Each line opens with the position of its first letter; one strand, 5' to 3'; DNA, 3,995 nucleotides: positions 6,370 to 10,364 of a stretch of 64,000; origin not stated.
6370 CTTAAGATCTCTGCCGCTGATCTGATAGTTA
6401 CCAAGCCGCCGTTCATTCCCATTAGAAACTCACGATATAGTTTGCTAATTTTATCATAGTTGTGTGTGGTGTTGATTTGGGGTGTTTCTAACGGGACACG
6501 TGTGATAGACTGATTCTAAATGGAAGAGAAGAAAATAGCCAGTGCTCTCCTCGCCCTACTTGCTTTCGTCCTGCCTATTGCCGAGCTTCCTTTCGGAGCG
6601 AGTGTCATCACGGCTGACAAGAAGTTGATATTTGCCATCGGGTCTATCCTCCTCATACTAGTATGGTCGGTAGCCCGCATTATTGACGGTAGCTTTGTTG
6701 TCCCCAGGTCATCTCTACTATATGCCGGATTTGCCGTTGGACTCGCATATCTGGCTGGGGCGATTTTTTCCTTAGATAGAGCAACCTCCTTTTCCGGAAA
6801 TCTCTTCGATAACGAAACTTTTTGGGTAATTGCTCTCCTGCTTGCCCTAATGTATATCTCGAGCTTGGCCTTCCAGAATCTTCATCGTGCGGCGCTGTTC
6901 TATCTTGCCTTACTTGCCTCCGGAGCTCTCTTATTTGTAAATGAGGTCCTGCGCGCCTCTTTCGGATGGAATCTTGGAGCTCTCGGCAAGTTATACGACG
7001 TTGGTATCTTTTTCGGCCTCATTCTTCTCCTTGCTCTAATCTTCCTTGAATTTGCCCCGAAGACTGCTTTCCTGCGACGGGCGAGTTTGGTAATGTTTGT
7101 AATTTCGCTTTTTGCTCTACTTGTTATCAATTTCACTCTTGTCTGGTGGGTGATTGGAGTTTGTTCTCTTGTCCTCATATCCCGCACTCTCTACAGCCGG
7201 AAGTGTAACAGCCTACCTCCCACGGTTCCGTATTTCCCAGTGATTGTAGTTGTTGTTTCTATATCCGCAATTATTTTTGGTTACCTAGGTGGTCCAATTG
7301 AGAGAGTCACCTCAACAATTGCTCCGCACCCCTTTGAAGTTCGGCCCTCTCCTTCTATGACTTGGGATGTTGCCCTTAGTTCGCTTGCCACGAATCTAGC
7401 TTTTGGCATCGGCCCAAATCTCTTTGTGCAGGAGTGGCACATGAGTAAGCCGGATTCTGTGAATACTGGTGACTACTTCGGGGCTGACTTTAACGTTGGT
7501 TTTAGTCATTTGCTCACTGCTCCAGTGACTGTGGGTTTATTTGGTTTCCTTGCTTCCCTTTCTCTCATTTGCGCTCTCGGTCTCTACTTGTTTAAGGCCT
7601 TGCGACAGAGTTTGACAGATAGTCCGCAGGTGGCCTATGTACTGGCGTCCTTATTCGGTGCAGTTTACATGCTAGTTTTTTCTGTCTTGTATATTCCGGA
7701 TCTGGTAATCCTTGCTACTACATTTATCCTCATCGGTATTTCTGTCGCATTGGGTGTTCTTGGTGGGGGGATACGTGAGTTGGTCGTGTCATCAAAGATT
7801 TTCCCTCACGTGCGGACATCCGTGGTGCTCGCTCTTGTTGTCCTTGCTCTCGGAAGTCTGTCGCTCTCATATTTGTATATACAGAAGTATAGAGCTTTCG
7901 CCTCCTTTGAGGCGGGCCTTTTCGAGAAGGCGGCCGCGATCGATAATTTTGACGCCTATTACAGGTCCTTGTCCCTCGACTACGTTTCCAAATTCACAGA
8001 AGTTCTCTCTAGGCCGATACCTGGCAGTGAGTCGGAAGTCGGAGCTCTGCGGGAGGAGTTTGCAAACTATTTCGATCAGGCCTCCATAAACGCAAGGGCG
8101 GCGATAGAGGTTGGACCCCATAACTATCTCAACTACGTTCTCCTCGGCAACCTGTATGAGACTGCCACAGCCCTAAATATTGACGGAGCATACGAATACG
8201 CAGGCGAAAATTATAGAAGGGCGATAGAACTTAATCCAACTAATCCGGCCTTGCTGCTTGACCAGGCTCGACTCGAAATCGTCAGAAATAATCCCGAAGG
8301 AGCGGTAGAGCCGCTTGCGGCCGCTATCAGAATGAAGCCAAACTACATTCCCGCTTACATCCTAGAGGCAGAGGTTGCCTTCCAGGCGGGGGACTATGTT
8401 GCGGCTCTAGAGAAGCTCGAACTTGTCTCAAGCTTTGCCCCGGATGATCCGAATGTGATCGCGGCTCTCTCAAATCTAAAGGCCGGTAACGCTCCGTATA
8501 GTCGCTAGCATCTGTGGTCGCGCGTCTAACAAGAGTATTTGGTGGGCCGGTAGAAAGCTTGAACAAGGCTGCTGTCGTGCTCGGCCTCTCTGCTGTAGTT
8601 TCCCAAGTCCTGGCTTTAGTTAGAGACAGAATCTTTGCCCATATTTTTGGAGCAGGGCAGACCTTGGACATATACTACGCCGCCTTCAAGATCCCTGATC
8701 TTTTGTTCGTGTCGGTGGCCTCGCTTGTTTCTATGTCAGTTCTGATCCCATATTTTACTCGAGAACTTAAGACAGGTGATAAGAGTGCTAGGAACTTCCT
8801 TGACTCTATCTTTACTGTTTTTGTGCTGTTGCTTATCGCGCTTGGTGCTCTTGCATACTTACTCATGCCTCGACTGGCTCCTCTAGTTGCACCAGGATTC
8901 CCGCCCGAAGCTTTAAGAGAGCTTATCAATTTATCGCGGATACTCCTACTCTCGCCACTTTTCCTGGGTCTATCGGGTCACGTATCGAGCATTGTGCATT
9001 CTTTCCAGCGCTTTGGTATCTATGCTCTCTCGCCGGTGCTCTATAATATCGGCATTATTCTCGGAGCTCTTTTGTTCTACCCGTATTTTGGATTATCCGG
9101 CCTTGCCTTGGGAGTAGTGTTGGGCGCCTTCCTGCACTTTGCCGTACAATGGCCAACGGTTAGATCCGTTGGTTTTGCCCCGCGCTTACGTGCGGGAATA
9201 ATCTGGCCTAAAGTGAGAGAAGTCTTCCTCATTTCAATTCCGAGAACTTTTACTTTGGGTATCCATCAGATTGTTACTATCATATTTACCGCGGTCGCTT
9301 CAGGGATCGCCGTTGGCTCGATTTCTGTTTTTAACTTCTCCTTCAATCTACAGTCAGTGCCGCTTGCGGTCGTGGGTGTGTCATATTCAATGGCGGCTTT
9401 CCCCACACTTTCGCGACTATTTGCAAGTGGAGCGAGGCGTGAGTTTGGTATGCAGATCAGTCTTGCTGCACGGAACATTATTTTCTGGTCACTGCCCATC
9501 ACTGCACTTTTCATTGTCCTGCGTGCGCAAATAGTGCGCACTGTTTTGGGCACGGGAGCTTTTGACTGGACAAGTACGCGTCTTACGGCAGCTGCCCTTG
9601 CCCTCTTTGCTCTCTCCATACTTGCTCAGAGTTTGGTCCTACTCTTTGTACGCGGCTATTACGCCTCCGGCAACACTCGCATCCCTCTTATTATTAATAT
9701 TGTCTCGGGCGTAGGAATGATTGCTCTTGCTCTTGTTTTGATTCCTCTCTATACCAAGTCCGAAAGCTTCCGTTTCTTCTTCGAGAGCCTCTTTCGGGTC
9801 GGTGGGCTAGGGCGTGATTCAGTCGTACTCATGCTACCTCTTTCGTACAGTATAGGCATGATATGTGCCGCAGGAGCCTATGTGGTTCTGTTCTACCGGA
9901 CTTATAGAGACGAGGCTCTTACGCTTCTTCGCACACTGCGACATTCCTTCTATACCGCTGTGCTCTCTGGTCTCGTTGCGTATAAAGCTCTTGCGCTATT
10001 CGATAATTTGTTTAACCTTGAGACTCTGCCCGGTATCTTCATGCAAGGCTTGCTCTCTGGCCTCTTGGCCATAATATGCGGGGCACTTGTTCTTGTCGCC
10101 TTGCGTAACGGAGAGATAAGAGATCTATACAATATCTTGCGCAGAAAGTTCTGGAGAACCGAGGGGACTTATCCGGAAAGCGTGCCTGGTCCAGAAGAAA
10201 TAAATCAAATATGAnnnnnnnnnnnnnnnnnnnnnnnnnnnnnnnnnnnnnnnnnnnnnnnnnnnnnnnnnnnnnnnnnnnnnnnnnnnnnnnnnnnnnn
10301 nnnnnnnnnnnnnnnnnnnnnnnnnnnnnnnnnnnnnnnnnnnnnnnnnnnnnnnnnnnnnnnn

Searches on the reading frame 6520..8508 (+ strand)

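Call 60: search_protein_families(library=pfam, proteins=[window:6520-8508:+], max_evalue=0.00001)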
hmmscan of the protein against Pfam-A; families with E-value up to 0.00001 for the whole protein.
window:6520-8508:+ (662 aa): 1 family
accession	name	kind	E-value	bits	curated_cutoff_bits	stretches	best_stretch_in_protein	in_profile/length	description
PF14559.12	TPR_19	-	2.8e-07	31.2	25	0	591-653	6-68/68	Tetratricopeptide repeat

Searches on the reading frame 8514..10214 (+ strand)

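Call 60: search_protein_families(library=pfam, proteins=[window:8514-10214:+], max_evalue=0.00001)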
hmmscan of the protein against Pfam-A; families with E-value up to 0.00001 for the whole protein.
window:8514-10214:+ (566 aa): 1 family
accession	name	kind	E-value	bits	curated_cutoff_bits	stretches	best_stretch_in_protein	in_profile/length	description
PF03023.19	MurJ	-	6.4e-68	229.8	27.4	1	41-413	1-375/451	Lipid II flippase MurJ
